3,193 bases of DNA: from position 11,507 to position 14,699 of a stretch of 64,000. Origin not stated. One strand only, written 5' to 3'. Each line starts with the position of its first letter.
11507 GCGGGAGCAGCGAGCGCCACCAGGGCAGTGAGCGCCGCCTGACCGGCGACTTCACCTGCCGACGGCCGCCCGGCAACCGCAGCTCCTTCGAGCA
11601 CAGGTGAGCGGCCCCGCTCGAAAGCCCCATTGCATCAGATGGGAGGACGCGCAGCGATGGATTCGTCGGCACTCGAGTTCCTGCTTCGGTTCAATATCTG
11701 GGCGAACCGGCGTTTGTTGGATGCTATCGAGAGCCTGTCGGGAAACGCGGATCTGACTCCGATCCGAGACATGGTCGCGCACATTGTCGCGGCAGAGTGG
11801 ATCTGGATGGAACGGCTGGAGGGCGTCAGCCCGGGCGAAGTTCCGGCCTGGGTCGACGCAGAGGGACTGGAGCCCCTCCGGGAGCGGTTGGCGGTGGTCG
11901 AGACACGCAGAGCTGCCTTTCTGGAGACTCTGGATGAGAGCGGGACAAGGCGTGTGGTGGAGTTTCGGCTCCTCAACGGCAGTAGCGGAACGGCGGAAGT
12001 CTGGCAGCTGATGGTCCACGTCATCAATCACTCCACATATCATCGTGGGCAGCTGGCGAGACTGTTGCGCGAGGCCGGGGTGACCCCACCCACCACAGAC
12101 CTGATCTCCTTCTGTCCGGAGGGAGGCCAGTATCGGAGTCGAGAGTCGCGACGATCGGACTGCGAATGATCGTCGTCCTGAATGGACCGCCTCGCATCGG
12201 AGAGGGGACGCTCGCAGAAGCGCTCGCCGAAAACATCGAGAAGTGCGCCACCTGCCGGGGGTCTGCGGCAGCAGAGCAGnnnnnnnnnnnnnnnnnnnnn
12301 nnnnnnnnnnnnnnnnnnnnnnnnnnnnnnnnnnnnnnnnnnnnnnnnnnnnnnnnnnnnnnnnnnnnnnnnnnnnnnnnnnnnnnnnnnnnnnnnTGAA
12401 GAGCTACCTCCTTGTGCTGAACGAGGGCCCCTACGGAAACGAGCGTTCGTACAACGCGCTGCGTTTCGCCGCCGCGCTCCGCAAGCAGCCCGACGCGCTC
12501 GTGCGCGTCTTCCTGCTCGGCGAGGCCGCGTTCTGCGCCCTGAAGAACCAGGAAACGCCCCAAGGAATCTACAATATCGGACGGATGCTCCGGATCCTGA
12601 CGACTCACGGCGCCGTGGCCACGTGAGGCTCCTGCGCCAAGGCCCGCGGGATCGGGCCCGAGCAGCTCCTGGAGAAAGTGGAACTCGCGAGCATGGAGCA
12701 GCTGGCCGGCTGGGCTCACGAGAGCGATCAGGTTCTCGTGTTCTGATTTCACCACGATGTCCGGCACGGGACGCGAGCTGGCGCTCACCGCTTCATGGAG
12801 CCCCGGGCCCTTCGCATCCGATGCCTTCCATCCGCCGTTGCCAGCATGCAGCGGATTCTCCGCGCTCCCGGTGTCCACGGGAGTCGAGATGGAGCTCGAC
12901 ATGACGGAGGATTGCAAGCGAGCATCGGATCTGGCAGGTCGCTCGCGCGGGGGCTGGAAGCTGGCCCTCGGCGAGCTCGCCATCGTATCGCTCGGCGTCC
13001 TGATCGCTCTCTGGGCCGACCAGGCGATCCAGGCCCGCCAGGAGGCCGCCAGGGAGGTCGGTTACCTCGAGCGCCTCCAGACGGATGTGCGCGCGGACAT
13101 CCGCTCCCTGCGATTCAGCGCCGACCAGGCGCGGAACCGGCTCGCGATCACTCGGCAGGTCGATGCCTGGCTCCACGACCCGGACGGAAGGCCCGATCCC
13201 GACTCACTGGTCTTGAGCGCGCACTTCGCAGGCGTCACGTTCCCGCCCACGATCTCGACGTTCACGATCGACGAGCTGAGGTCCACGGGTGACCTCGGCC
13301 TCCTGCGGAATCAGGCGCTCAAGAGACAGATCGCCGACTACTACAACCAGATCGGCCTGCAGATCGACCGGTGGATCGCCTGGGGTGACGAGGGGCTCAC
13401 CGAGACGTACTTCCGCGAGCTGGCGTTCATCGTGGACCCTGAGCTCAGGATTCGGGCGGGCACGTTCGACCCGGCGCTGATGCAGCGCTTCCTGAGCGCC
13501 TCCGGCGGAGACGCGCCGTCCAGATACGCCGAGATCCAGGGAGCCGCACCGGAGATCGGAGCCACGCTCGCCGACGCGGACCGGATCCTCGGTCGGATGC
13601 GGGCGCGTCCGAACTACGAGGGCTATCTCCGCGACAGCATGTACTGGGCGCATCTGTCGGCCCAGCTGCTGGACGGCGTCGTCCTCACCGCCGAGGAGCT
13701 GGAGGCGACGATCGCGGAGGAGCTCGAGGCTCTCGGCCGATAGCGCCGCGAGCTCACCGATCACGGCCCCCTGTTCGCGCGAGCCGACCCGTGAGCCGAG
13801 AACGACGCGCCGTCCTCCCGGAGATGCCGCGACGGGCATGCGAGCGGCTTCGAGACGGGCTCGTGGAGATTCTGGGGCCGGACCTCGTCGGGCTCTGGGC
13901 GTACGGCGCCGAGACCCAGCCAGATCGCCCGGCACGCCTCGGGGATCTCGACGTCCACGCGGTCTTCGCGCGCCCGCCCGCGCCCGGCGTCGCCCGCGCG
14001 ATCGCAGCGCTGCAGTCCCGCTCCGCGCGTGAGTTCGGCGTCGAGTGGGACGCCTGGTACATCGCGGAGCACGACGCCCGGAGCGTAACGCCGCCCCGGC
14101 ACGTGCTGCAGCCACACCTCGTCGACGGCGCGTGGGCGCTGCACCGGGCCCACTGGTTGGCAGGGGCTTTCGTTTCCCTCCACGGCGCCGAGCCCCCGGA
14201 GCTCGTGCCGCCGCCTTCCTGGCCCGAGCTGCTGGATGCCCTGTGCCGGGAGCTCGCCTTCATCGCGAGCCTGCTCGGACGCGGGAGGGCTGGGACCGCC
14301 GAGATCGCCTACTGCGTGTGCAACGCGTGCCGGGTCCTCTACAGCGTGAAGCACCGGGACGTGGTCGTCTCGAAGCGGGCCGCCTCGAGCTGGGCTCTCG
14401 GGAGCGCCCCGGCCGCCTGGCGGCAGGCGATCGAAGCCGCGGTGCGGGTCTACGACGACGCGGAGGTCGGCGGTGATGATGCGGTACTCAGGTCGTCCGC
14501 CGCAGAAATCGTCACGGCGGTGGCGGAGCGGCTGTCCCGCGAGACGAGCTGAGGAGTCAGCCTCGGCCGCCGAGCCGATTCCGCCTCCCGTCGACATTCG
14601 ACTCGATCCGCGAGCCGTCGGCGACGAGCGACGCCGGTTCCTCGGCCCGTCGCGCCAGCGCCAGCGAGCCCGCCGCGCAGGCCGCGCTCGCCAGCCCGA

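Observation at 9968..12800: Cassette-like genes with decayed attC remnants distal to the array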

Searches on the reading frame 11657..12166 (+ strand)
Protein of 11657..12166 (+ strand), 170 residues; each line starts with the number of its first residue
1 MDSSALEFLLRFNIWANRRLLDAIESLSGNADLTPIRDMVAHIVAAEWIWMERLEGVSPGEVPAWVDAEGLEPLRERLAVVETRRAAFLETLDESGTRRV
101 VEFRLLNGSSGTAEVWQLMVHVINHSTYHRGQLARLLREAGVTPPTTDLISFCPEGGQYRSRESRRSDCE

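Call 7: search_protein_families(library=pfam, proteins=[window:11657-12166:+], max_evalue=0.01)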
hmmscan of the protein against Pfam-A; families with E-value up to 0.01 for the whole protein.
window:11657-12166:+ (170 aa): 3 families
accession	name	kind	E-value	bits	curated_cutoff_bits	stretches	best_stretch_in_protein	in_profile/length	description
PF05163.17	DinB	-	3.9e-21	76.1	23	1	8-151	7-156/165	DinB family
PF12867.12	DinB_2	-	7.5e-08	33.3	24.8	1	34-133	30-128/128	DinB superfamily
PF04978.18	MST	-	0.004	18.1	27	0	40-140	40-146/149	Mycothiol-S-transferase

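Call 16: find_encoding_contigs(protein=window:11657-12166:+, flank=10000, max_places=10)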
Protein window:11657-12166:+ (170 aa): no gene with exactly this product is on record in the collection.

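Call 43: find_homologous_proteins(query=window:11657-12166:+, max_evalue=1e-10)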
Query window:11657-12166:+ (170 aa): 116 proteins with E <= 1e-10 among 376 candidates.
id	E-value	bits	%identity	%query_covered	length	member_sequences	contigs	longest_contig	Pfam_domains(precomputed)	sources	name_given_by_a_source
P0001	2.1e-100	352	98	97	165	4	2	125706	PF12867.13,PF05163.18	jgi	jgi:uncharacterized damage-inducible protein DinB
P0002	2.5e-52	195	59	91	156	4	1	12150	PF12867.13,PF05163.18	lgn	-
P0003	2.4e-49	186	58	92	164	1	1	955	PF12867.13,PF05163.18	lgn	-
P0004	5.4e-49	185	57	91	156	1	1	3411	PF12867.13,PF05163.18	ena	-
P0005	6.9e-49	184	59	91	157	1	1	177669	PF12867.13,PF05163.18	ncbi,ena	-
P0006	7.5e-38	148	46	89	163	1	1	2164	PF12867.13,PF05163.18,PF04978.18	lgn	-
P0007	1.3e-34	138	43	87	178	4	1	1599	PF12867.13,PF05163.18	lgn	-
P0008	1.9e-33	134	46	88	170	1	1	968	PF12867.13,PF05163.18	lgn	-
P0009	1.5e-32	131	44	86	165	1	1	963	PF12867.13,PF05163.18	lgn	-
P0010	2.1e-32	131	39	90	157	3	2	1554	PF12867.13,PF05163.18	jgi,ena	jgi:uncharacterized damage-inducible protein DinB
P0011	1.2e-31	128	44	89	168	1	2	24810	PF12867.13,PF05163.18,PF04978.18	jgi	jgi:uncharacterized damage-inducible protein DinB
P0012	1.8e-31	128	43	91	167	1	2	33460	PF12867.13,PF05163.18,PF04978.18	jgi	jgi:uncharacterized damage-inducible protein DinB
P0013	2.4e-31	127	42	89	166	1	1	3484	PF12867.13,PF05163.18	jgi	jgi:uncharacterized damage-inducible protein DinB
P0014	2.5e-31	127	42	86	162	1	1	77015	PF12867.13,PF05163.18,PF04978.18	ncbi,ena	-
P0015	2.9e-31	127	41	90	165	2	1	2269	PF12867.13,PF05163.18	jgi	jgi:uncharacterized damage-inducible protein DinB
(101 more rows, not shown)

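Call 44: find_encoding_contigs(protein=P0001, flank=10000, max_places=6)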
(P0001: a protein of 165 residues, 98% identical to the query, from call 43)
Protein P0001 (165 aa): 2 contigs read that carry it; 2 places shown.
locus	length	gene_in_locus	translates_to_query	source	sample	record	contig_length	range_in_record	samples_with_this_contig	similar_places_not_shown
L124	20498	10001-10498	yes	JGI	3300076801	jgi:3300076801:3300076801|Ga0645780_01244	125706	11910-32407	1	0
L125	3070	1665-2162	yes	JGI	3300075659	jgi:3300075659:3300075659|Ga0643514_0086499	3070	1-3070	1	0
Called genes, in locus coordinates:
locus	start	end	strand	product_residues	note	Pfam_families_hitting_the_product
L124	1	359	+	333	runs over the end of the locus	PF13495:Phage_int_SAM_4, PF00589:Phage_integrase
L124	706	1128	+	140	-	PF00903:Glyoxalase, PF12681:Glyoxalase_2 (weak), PF22677:Ble-like_N (faint)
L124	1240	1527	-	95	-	-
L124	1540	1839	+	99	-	PF01381:HTH_3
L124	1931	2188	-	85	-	PF05016:ParE_toxin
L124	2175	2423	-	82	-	PF22180:RH3_dom, PF20605:Antitox_RHH (weak)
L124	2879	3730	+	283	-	PF13415:Beta-prop_FBX42, PF24681:Kelch_KLHDC2_KLHL20_DRC7, PF01344:Kelch_1, PF13964:Beta-prop_Calicin (weak), PF13415:Beta-prop_FBX42 (weak), PF25210:Kelch_FKB95, PF01344:Kelch_1, PF13418:Beta-prop_TYW4 (weak), +3 more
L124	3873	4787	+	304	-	-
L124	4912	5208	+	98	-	PF04365:BrnT_toxin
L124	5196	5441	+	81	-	PF12441:CopG_antitoxin (weak), PF14384:BrnA_antitoxin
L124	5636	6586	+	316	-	PF00561:Abhydrolase_1, PF12146:Hydrolase_4, PF12697:Abhydrolase_6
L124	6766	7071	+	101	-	PF04365:BrnT_toxin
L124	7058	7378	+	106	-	PF12441:CopG_antitoxin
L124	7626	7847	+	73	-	PF12680:SnoaL_2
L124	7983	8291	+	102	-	-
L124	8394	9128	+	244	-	PF13489:Methyltransf_23, PF02353:CMAS, PF07021:MetW (weak), PF01209:Ubie_methyltran (weak), PF13649:Methyltransf_25, PF13847:Methyltransf_31, PF08241:Methyltransf_11, PF08242:Methyltransf_12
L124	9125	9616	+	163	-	-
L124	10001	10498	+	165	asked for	PF05163:DinB, PF12867:DinB_2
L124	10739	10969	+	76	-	PF02635:DsrE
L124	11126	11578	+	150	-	-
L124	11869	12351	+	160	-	-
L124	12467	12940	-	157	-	-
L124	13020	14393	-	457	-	-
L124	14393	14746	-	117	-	PF03551:PadR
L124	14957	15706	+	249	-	PF13489:Methyltransf_23 (weak), PF08242:Methyltransf_12 (faint), PF13649:Methyltransf_25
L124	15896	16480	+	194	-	-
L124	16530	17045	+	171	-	-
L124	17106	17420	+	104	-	PF08803:ydhR (weak)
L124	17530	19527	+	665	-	PF00144:Beta-lactamase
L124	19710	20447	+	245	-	PF02517:Rce1-like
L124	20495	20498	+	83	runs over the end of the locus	-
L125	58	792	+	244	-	PF13489:Methyltransf_23, PF02353:CMAS, PF07021:MetW (weak), PF01209:Ubie_methyltran (weak), PF13649:Methyltransf_25, PF13847:Methyltransf_31, PF08241:Methyltransf_11, PF08242:Methyltransf_12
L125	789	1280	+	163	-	-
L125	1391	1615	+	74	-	-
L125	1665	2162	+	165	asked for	PF05163:DinB, PF12867:DinB_2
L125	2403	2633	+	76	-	PF02635:DsrE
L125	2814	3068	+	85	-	?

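Call 49: find_encoding_contigs(protein=P0002, flank=4000, max_places=3)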
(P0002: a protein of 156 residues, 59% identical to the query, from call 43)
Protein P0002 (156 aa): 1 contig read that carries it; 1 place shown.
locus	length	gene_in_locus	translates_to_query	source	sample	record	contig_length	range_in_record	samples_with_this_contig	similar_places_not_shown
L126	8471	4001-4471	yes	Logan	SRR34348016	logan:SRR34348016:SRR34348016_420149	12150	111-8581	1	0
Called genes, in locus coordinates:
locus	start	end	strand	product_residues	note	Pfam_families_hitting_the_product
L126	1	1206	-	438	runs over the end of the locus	?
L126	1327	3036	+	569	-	PF06580:His_kinase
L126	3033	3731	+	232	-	PF00072:Response_reg, PF04397:LytTR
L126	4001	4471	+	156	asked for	PF05163:DinB, PF12867:DinB_2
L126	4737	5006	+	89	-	-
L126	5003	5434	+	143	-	PF01850:PIN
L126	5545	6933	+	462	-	PF11376:DUF3179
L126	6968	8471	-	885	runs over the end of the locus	PF00069:Pkinase, PF01636:APH (faint), PF07714:PK_Tyr_Ser-Thr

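Call 50: find_encoding_contigs(protein=P0005, flank=5000, max_places=3)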
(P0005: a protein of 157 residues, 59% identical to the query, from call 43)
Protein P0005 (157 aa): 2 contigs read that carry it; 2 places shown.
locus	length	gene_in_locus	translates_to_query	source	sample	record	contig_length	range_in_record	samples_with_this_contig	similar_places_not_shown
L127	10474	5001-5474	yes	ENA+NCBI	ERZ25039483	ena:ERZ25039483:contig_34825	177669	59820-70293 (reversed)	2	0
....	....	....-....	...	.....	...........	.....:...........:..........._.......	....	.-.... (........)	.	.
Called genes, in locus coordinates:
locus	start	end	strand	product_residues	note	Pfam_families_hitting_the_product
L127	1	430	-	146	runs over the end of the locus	PF13181:TPR_8 (faint), PF00515:TPR_1 (faint), PF13176:TPR_7 (faint), PF07719:TPR_2 (weak), PF13428:TPR_14 (weak)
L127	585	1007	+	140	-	-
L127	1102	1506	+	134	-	PF00196:GerE, PF08281:Sigma70_r4_2 (weak)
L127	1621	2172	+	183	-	PF13858:DUF4199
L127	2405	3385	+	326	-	PF01654:Cyt_bd_oxida_I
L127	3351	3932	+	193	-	PF00034:Cytochrom_C (faint), PF13442:Cytochrome_CBB3 (weak)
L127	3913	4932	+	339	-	-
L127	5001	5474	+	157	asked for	PF05163:DinB, PF12867:DinB_2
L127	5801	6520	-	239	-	PF00657:Lipase_GDSL, PF13472:Lipase_GDSL_2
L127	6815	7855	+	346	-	PF06267:DUF1028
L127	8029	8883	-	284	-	-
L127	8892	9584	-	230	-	-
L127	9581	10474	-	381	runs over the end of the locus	PF13439:Glyco_transf_4, PF13579:Glyco_trans_4_4 (weak), PF00534:Glycos_transf_1, PF20706:GT4-conflict (weak), PF13692:Glyco_trans_1_4, PF13524:Glyco_trans_1_2 (weak)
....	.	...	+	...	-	?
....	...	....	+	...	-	-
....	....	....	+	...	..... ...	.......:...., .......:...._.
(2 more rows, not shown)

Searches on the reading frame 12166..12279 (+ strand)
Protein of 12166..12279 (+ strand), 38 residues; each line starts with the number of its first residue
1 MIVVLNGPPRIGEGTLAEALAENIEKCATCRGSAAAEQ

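Call 83: search_protein_families(library=pfam, proteins=[window:12166-12279:+], max_evalue=10)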
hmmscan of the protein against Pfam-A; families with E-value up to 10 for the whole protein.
seq(38 aa): 2 families
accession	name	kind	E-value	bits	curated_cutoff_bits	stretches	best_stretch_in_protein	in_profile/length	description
PF07931.18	CPT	-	0.055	13.7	22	1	1-27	2-28/172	Chloramphenicol phosphotransferase-like protein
PF05496.18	RuvB_N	-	0.06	13.5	27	1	3-28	36-61/159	Holliday junction DNA helicase RuvB P-loop domain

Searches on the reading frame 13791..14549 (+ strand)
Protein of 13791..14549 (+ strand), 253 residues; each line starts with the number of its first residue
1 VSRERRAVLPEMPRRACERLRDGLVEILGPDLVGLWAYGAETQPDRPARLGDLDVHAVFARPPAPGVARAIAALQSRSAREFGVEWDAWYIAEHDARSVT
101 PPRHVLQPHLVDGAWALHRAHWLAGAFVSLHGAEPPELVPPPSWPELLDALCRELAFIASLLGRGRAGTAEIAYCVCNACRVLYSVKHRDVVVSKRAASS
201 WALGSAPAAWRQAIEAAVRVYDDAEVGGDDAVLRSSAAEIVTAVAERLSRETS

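Call 7: search_protein_families(library=pfam, proteins=[window:13791-14549:+], max_evalue=0.01)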
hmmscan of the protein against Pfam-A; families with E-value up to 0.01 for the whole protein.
window:13791-14549:+ (253 aa): 1 family
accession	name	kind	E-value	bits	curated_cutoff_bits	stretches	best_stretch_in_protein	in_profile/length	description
PF13427.11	AadA_C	-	5e-09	36.7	22.2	1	172-226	30-83/103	Aminoglycoside adenylyltransferase, C-terminal domain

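Call 95: search_protein_families(library=ncbifam, proteins=[window:13791-14549:+], max_evalue=0.001)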
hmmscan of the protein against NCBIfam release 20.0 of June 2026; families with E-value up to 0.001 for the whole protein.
window:13791-14549:+ (253 aa): 0 families
